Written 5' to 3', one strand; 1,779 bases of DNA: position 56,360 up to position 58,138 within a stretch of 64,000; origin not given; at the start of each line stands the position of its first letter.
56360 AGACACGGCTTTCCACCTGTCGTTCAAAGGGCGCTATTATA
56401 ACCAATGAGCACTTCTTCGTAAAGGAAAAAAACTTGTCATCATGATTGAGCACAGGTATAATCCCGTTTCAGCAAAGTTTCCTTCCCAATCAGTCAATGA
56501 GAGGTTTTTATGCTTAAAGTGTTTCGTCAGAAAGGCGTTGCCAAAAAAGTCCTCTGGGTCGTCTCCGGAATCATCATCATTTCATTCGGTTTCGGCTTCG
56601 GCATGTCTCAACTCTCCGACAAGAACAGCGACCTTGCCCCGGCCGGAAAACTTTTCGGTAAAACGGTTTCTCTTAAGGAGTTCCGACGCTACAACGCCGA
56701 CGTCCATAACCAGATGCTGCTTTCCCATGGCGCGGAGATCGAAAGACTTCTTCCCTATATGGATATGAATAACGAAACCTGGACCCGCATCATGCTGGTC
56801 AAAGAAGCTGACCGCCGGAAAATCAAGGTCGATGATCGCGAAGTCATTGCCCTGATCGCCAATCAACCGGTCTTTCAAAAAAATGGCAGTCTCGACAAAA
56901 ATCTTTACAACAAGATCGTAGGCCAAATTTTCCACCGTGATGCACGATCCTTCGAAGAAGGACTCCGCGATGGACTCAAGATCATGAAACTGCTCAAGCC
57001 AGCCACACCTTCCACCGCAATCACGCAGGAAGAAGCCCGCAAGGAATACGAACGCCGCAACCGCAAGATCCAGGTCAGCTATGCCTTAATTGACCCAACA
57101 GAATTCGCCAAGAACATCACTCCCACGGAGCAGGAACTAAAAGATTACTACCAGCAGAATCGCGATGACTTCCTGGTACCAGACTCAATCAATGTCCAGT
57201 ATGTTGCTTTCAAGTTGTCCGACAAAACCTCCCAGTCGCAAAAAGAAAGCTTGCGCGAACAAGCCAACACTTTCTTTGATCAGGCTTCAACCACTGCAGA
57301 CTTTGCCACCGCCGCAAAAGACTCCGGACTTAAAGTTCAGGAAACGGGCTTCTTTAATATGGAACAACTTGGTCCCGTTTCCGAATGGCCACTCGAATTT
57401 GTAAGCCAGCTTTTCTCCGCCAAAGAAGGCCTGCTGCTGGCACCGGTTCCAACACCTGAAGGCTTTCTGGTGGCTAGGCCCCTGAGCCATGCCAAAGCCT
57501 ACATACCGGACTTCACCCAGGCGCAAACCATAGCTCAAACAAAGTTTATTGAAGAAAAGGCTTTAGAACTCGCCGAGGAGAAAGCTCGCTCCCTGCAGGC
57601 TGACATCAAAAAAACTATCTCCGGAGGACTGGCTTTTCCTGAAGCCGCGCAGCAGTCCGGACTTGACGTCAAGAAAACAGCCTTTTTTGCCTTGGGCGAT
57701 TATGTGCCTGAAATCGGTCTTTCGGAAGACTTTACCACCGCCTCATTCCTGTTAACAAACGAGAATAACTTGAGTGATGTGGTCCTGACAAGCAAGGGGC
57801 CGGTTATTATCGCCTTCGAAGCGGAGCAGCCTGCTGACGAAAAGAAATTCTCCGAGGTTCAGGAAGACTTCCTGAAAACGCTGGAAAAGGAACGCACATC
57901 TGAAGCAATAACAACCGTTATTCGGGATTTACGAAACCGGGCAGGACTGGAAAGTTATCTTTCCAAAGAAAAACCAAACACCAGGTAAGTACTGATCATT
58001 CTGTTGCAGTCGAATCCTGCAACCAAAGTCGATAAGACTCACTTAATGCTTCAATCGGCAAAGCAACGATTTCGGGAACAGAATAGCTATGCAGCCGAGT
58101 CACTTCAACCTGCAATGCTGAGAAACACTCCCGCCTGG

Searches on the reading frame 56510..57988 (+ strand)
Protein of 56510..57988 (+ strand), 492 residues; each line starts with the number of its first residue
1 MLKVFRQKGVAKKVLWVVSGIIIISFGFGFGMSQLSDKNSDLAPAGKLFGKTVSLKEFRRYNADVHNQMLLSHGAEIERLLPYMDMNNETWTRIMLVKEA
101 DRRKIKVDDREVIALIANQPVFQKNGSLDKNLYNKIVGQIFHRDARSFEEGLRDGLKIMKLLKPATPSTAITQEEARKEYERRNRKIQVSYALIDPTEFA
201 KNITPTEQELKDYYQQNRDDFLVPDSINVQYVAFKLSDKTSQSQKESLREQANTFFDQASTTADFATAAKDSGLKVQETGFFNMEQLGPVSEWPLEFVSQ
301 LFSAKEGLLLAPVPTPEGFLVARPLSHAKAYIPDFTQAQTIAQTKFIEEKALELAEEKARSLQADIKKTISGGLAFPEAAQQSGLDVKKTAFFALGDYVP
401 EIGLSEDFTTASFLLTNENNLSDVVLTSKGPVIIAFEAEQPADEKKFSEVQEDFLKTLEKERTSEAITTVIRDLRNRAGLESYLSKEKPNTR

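Call 30: search_protein_families(library=pfam, proteins=[window:56510-57988:+], max_evalue=0.001)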
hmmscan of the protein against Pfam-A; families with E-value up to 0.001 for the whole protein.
window:56510-57988:+ (492 aa): 5 families
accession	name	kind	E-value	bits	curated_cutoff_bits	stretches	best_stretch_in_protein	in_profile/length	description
PF13145.12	Rotamase_2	-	4.4e-16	60.2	27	1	205-338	1-119/121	PPIC-type PPIASE domain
PF13624.11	SurA_N_3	-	6.3e-16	59.1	27.2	1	1-161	1-161/162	SurA-like N-terminal domain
PF13616.12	Rotamase_3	-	8.3e-11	42.9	22.5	1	210-323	3-111/116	PPIC-type PPIASE domain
PF13623.11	SurA_N_2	-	1.5e-10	41.5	28.5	1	12-136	9-144/145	SurA-like N-terminal domain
PF00639.27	Rotamase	-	8.4e-08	33.5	21.7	0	234-321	4-92/97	PPIC-type PPIASE domain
